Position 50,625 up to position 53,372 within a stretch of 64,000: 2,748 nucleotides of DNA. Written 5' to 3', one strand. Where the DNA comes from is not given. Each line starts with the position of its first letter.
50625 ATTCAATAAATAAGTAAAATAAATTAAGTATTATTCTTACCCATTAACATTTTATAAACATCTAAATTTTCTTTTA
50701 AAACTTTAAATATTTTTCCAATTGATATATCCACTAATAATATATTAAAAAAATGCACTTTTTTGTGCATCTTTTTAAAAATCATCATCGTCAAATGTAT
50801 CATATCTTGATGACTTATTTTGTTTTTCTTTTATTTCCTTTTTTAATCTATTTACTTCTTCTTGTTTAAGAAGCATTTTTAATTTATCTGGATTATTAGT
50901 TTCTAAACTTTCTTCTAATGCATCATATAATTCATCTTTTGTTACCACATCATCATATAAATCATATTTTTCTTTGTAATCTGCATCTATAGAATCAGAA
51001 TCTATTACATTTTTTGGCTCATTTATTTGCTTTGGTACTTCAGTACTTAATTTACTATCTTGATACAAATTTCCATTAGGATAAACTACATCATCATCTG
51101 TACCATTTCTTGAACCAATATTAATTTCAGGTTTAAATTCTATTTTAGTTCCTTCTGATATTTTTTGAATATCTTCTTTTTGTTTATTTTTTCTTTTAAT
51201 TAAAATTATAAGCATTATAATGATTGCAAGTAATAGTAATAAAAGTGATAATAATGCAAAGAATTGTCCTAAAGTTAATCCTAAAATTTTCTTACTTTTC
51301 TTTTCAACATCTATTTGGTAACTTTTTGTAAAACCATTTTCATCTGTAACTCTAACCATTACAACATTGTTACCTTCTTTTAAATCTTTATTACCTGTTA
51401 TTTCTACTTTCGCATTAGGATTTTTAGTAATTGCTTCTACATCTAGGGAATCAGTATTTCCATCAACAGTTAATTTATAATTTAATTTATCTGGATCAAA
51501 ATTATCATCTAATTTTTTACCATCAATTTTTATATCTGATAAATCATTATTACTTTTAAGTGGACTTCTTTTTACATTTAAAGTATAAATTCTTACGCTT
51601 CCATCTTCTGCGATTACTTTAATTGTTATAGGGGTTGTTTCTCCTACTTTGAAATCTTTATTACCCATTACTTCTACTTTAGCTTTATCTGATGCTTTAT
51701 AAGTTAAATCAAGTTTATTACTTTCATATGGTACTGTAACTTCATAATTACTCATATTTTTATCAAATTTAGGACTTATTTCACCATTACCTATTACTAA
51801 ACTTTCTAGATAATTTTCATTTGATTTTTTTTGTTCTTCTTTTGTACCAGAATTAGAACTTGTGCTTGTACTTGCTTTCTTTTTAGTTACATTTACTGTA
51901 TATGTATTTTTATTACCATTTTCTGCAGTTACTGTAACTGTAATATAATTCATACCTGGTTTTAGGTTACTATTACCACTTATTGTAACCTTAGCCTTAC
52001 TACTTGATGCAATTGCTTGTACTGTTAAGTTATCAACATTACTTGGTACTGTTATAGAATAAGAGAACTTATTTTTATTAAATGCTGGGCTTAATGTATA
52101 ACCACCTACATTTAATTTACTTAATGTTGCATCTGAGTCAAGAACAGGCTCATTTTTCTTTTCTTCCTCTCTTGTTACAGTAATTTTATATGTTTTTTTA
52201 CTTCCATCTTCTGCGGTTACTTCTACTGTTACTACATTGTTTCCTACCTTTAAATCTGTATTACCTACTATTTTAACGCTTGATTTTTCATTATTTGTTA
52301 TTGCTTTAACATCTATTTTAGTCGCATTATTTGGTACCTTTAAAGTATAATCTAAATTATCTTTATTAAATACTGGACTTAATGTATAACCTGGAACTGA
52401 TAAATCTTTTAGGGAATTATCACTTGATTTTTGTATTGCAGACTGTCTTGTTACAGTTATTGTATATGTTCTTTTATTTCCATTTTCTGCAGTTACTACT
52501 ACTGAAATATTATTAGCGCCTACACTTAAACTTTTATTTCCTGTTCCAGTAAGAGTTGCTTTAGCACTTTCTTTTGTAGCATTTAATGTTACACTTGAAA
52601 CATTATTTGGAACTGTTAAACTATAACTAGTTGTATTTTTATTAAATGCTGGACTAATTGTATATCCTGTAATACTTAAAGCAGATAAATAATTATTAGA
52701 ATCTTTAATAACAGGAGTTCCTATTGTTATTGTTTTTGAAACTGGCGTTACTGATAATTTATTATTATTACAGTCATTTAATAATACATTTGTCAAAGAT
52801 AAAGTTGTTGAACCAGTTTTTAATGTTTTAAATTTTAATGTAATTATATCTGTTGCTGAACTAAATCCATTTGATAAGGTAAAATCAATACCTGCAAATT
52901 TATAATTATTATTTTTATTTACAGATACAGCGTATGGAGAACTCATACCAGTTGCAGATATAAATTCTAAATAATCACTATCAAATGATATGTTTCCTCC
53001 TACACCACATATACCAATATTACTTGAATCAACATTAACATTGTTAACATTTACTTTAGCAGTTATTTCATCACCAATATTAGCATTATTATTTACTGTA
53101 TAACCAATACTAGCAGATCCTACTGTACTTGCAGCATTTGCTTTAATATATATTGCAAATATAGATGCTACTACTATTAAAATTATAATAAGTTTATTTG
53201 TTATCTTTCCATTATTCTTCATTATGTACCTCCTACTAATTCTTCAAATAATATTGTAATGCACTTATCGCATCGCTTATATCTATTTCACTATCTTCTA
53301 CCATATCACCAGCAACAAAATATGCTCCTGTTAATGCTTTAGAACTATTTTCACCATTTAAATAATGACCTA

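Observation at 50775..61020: Two-gene cohesin-dockerin surface system with no enzymes: anchored cohesin protein plus a 2594-aa cohesin/cadherin-like/dockerin giant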

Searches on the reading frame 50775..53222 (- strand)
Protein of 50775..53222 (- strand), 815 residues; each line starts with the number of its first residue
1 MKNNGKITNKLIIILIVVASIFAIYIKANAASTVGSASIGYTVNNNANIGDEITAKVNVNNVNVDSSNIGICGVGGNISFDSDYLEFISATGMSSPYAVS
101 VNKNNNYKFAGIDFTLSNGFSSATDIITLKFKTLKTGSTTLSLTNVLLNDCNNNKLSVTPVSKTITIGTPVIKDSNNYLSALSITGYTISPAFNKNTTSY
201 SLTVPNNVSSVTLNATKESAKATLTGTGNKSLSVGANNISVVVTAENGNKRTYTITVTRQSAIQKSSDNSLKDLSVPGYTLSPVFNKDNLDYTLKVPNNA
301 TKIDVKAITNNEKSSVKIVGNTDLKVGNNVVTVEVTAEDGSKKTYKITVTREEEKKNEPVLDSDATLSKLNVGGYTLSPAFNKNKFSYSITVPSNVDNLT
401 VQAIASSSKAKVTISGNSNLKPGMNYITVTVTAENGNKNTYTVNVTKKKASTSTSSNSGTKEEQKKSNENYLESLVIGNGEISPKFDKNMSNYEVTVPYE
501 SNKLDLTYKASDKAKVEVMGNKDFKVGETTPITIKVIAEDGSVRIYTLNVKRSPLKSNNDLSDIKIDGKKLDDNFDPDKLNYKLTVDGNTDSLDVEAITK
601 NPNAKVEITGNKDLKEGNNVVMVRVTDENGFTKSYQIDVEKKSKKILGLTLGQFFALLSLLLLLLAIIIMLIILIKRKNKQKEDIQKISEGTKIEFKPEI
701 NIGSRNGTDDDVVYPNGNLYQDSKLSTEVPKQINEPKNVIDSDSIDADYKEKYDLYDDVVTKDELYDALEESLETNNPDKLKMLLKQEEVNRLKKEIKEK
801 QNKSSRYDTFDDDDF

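Call 5: search_protein_families(library=pfam, proteins=[window:50775-53222:-], max_evalue=0.01)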
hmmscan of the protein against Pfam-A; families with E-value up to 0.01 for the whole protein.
window:50775-53222:- (815 aa): 3 families
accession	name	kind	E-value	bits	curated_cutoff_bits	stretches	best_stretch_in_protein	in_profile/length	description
PF12733.13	Cadherin-like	-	3.5e-60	200.9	24.2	5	179-260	1-89/89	Cadherin-like beta sandwich domain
PF09136.16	Glucodextran_B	-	4.9e-09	36.4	27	0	190-260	7-82/83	Glucodextranase, domain B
PF19077.6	Big_13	-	1.4e-06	29.1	27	0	579-637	40-96/102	Bacterial Ig-like domain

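Call 13: find_related_loci(query=window:50775-53222:-, collection=genome_contigs, flank=10000)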
Query window:50775-53222:- (815 aa) in genome_contigs; peptide patterns used: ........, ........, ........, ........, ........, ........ (x = any residue, [..] = any of these).
159 stretches matched a pattern; 3 encode a relative of the query (tblastn E <= 1e-3); 2 distinct loci.
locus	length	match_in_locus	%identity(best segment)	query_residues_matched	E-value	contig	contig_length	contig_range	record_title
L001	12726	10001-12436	96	1-813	0e+0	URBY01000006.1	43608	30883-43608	uncultured Tenericutes bacterium isolate UMGS855 genome assembly, contig: NODE_637_length_43608_cov_7.397470, whole geno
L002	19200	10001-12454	97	1-815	0e+0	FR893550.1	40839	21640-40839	Clostridium sp. CAG:433 genomic scaffold, scf41, whole genome shotgun sequence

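Call 45: search_protein_families(library=pfam, proteins=[L001:321-1814:+], max_evalue=0.01)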
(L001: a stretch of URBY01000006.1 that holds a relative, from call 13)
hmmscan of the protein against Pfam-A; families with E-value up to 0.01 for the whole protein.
L001:321-1814:+ (497 aa): 4 families
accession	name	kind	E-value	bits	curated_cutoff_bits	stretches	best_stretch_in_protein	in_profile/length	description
PF12733.13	Cadherin-like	-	2.2e-19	70.1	24.2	2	103-180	3-88/89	Cadherin-like beta sandwich domain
PF02368.24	Big_2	-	2.2e-07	31.2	22.8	1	272-345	2-77/79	Bacterial Ig-like domain (group 2)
PF00404.24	Dockerin_1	-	1.7e-06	28.6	22.9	1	434-490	1-57/57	Dockerin type I domain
PF09136.16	Glucodextran_B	-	0.0093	16.3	27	0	127-180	27-81/83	Glucodextranase, domain B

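Call 50: find_encoding_contigs(protein=window:50775-53222:-, flank=4000, max_places=8)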
Protein window:50775-53222:- (815 aa): 3 contigs read that carry it; 2 places shown.
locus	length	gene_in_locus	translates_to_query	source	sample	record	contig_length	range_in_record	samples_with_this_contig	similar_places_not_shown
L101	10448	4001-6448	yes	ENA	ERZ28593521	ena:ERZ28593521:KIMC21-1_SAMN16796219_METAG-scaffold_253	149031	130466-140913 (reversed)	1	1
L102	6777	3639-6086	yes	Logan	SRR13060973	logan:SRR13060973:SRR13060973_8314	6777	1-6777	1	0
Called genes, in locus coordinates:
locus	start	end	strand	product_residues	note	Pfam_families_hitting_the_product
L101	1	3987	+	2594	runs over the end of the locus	PF12733:Cadherin-like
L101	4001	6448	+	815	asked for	PF12733:Cadherin-like, PF19077:Big_13 (faint), PF12733:Cadherin-like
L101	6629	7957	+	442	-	PF21799:MurD-like_N (weak), PF08245:Mur_ligase_M, PF02875:Mur_ligase_C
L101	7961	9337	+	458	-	PF01225:Mur_ligase, PF08245:Mur_ligase_M, PF02875:Mur_ligase_C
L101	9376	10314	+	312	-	PF03851:UvdE, PF01261:AP_endonuc_2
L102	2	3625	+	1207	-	?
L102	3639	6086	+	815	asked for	PF12733:Cadherin-like, PF19077:Big_13 (faint), PF12733:Cadherin-like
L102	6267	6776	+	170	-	?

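Call 75: search_protein_families(library=pfam, proteins=[L002:12641-19198:+, L002:790-1617:-, L001:3-1811:+], max_evalue=0.001)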
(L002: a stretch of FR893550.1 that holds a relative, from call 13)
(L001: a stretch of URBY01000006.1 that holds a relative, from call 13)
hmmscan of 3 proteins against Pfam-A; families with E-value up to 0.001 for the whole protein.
L002:12641-19198:+ (2186 aa): 3 families
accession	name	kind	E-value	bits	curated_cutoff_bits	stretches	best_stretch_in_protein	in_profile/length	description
PF09479.16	Flg_new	-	6.1e-29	100.4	27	5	780-846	1-64/65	Listeria-Bacteroides repeat domain (List_Bact_rpt)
PF16709.11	SCAB-Ig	-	2.2e-07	31.3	27.6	0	1879-1954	2-79/98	Ig domain of plant-specific actin-binding protein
PF18998.6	Flg_new_2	-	9.9e-05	22.7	23.6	1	1263-1335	1-72/73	Divergent InlB B-repeat domain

L002:790-1617:- (275 aa): 0 families

L001:3-1811:+ (603 aa): 3 families
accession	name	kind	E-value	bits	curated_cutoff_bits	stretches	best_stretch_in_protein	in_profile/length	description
PF12733.13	Cadherin-like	-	4.4e-33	114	24.2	3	209-286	3-88/89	Cadherin-like beta sandwich domain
PF02368.24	Big_2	-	2.9e-07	30.8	22.8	1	378-451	2-77/79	Bacterial Ig-like domain (group 2)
PF00404.24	Dockerin_1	-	2.2e-06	28.2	22.9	1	540-596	1-57/57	Dockerin type I domain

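Call 84: find_homologous_proteins(query=L001:3-1811:+, max_evalue=1e-10)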
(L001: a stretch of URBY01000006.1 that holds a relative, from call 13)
Query L001:3-1811:+ (603 aa): 364 proteins with E <= 1e-10 among 8000 candidates; the best 120 are listed.
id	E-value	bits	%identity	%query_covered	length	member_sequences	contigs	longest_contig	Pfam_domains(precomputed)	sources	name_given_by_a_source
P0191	1.4e-269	913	76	97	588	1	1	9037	PF12733.14,PF02368.25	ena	-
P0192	1.1e-201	689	97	55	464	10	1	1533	PF12733.14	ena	-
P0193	4.9e-114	400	38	99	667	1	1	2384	PF12733.14,PF00404.25,PF02368.25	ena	-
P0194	9.8e-114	399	37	62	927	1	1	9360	PF12733.14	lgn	-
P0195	1.2e-99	352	37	99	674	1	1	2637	PF12733.14,PF02368.25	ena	-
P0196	1.5e-92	329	33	57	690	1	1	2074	PF12733.14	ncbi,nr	ncbi:MAG: cadherin-like beta sandwich domain-containing protein, partial [Bacilli bacterium]|nr:cadh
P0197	1.7e-92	329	37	99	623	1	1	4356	PF12733.14,PF00404.25,PF02368.25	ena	-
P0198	3.0e-91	325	36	99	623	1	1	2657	PF12733.14,PF00404.25,PF02368.25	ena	-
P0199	8.8e-91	323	33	97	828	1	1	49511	PF12733.14,PF00404.25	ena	-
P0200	7.4e-89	317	31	64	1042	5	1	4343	PF12733.14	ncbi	ncbi:MAG: cadherin-like beta sandwich domain-containing protein, partial [Clostridia bacterium]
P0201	2.3e-80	289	31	58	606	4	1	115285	PF12733.14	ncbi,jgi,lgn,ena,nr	ncbi:MAG: cadherin-like beta sandwich domain-containing protein [Clostridia bacterium]|jgi:hypotheti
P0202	3.1e-80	288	36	47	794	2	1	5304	PF12733.14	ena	-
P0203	5.0e-79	284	32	61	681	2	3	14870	PF12733.14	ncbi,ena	-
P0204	1.4e-75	273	39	62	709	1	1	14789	PF12733.14,PF00404.25,PF13620.13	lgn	-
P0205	1.9e-75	273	37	61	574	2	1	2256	PF12733.14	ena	-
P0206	2.2e-75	272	30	61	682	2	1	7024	PF12733.14,PF22994.2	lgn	-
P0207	2.8e-65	239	32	62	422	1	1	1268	PF12733.14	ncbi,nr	ncbi:MAG: cadherin-like beta sandwich domain-containing protein, partial [Bacilli bacterium]|nr:cadh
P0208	3.6e-63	232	32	62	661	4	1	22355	PF12733.14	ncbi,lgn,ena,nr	ncbi:MAG: cadherin-like beta sandwich domain-containing protein [Clostridia bacterium]|nr:cadherin-l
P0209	2.7e-60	222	33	59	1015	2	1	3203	PF12733.14,PF12810.14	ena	-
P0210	4.0e-60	222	30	55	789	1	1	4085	PF12733.14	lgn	-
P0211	1.5e-54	204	29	55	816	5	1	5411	PF12733.14,PF00963.25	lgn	-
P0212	8.0e-54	201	28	94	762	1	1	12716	PF12733.14,PF00404.25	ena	-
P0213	1.7e-51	193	34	56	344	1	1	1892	PF12733.14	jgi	-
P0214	6.0e-49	185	30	62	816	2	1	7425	PF12733.14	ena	-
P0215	3.8e-48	182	36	47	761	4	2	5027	PF12733.14,PF18116.8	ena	-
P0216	2.0e-46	177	30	57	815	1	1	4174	PF12733.14,PF00963.25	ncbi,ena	-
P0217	3.1e-45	173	30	57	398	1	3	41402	PF12733.14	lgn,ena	-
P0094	1.9e-44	170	29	99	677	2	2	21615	PF12733.14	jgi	-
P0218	1.3e-43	167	32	67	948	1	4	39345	PF12733.14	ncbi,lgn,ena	-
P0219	7.8e-43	165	34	48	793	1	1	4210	PF12733.14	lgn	-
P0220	2.4e-41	160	33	49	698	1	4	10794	PF12733.14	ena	-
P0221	2.8e-41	160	37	48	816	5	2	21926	PF12733.14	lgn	-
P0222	8.2e-41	158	34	42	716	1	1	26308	PF12733.14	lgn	-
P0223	2.3e-40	157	29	63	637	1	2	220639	PF12733.14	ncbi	ncbi:MAG: cadherin-like beta sandwich domain-containing protein [Nitrospira sp.]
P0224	1.6e-38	151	30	58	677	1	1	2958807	PF12733.14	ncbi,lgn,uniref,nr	ncbi:cadherin-like beta sandwich domain-containing protein [Protaetiibacter sp. SSC-01]|uniref:cadhe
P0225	2.3e-38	150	30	61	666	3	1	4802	PF12733.14,PF14873.12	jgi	jgi:hypothetical protein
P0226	1.7e-37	147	31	47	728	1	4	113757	PF12733.14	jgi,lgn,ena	-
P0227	1.3e-36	144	26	72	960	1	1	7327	PF12733.14,PF00404.25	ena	-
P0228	2.2e-36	144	34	47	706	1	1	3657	PF12733.14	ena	-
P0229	2.3e-36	143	32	42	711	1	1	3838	PF12733.14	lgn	-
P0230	2.7e-36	143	31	60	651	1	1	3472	PF12733.14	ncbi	-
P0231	6.2e-36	142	33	46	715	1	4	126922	PF12733.14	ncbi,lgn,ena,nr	ncbi:MAG: cadherin-like beta sandwich domain-containing protein [Bacilli bacterium]|nr:cadherin-like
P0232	8.9e-36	142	33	47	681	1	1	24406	PF12733.14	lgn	-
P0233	1.1e-35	141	32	48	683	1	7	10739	PF12733.14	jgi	-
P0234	1.8e-35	141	32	48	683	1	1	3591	PF12733.14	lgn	-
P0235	2.2e-35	140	32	49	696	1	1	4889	PF12733.14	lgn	-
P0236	3.7e-35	140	33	47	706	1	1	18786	PF12733.14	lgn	-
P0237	1.9e-34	137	30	49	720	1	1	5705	PF12733.14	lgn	-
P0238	7.2e-33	132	29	56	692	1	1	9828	PF12733.14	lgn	-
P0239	1.3e-32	131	30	62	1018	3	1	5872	PF12733.14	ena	-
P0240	1.7e-32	131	32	42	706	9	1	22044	PF12733.14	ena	-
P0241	1.0e-31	128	28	59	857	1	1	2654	PF12733.14,PF19755.5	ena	-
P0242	2.4e-31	127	33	47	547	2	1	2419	PF12733.14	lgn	-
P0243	3.1e-31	127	30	57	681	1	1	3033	PF12733.14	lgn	-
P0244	4.6e-31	126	27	63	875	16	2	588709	PF12733.14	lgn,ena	-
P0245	1.5e-30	124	28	56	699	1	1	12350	PF12733.14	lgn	-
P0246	2.5e-30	124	26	55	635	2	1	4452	PF12733.14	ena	-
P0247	1.5e-29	121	39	27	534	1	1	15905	PF12733.14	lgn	-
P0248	3.5e-29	120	29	57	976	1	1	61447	PF12733.14,PF00415.25,PF13540.13,PF05345.19,PF25384.2,PF25390.2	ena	-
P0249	8.3e-29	119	36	28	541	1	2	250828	PF12733.14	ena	-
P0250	1.3e-28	118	28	55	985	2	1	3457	PF12733.14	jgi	jgi:hypothetical protein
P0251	2.6e-28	117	30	54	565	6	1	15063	PF12733.14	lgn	-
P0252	3.4e-28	117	32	28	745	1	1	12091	PF12733.14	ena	-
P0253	6.5e-28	116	29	35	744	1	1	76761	PF12733.14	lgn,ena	-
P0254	1.3e-27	115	31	43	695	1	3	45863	PF12733.14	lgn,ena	-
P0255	2.0e-27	114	31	47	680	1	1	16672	PF12733.14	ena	-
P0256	2.9e-26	110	31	43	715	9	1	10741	PF12733.14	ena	-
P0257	8.0e-26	109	29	42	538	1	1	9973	PF12733.14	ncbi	-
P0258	2.6e-25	107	34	43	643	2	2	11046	PF12733.14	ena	-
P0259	4.4e-25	106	30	56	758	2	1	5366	PF12733.14,PF13306.13,PF02368.25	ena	-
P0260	3.3e-24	103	37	28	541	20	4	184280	PF12733.14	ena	-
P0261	3.4e-24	103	29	46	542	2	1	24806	PF12733.14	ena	-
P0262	4.4e-24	103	37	28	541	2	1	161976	PF12733.14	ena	-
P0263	7.4e-24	102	26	50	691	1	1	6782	PF12733.14,PF19755.5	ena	-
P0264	1.2e-23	102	33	43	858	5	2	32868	PF12733.14,PF18998.7,PF01835.26,PF09136.17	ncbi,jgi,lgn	jgi:hypothetical protein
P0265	1.3e-22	98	29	56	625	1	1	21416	PF12733.14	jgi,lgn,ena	-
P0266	1.7e-22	98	30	42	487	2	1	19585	PF12733.14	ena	-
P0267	4.1e-22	96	32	54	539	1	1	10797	PF12733.14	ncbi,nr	ncbi:MAG: cadherin-like beta sandwich domain-containing protein [bacterium]|nr:cadherin-like beta sa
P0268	4.3e-22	96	33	56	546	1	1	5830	PF12733.14,PF26487.1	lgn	-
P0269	4.9e-22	96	32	48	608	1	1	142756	PF12733.14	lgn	-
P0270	7.0e-22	96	34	40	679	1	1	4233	PF12733.14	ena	-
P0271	3.0e-21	94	30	64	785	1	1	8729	PF12733.14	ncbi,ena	-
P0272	9.6e-21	92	30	43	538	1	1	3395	PF12733.14,PF16410.11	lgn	-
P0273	2.7e-20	90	27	55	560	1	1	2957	PF12733.14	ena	-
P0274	2.7e-20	90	31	42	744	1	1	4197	PF19127.7,PF12733.14,PF01473.27,PF09136.17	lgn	-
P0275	3.6e-20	90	32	44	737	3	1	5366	PF12733.14,PF13306.13,PF02368.25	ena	-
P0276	7.2e-20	89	34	30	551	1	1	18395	PF12733.14,PF04151.22,PF08239.18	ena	-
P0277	7.4e-19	86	28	63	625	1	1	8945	PF12733.14,PF19755.5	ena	-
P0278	1.0e-18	85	32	46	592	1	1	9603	PF12733.14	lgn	-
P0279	1.0e-18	85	25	42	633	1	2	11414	PF12733.14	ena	-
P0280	4.7e-18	83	36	28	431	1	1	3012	PF12733.14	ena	-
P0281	7.0e-18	82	30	35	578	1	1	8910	PF12733.14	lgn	-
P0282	7.1e-18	82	30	35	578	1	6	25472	PF12733.14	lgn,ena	-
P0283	1.0e-17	82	34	41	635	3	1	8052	PF12733.14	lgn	-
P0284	1.5e-17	81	35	27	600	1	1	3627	PF12733.14,PF08239.18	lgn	-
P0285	3.6e-17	80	30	47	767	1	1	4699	PF12733.14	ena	-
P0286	3.7e-17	80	34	27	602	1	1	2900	PF12733.14,PF08239.18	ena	-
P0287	4.1e-17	80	35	27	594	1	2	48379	PF12733.14,PF08239.18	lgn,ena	-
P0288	4.1e-17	80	35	27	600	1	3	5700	PF12733.14,PF08239.18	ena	-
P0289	4.2e-17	80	35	27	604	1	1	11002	PF12733.14,PF08239.18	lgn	-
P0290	4.3e-17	80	35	27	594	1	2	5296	PF12733.14,PF08239.18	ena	-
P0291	4.4e-17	80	35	27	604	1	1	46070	PF12733.14,PF08239.18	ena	-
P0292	4.5e-17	80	35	27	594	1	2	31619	PF12733.14,PF08239.18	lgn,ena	-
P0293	4.5e-17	80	35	27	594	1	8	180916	PF12733.14,PF08239.18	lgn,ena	-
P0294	4.5e-17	80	35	27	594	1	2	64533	PF12733.14,PF08239.18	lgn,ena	-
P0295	4.6e-17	80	35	27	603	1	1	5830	PF12733.14,PF08239.18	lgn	-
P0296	4.6e-17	80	35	27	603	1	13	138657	PF12733.14,PF08239.18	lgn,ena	-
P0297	4.6e-17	80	35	27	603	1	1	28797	PF12733.14,PF08239.18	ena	-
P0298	4.6e-17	80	35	27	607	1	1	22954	PF12733.14,PF08239.18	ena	-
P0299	4.8e-17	80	35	27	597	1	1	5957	PF12733.14,PF08239.18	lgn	-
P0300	4.9e-17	80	35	27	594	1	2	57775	PF12733.14,PF08239.18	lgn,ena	-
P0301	5.1e-17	80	38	28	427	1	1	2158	PF12733.14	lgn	-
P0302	5.5e-17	80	33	27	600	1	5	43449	PF12733.14,PF08239.18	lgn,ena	-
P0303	5.6e-17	80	35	27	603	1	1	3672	PF12733.14,PF08239.18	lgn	-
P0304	7.5e-17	79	40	28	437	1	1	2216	PF12733.14,PF08239.18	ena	-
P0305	7.6e-17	79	32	35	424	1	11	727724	PF12733.14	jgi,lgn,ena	jgi:hypothetical protein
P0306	7.7e-17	79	32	27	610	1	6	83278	PF12733.14,PF08239.18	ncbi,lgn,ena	-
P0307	7.8e-17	79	36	32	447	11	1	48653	PF12733.14,PF08239.18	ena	-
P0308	9.0e-17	79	33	27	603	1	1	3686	PF12733.14,PF08239.18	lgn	-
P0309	9.1e-17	79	34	27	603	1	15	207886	PF12733.14,PF08239.18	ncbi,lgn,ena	-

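Call 89: search_protein_families(library=ncbifam, proteins=[window:50775-53222:-], max_evalue=0.01)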
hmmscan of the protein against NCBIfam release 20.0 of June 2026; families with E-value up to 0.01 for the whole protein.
window:50775-53222:- (815 aa): 0 families
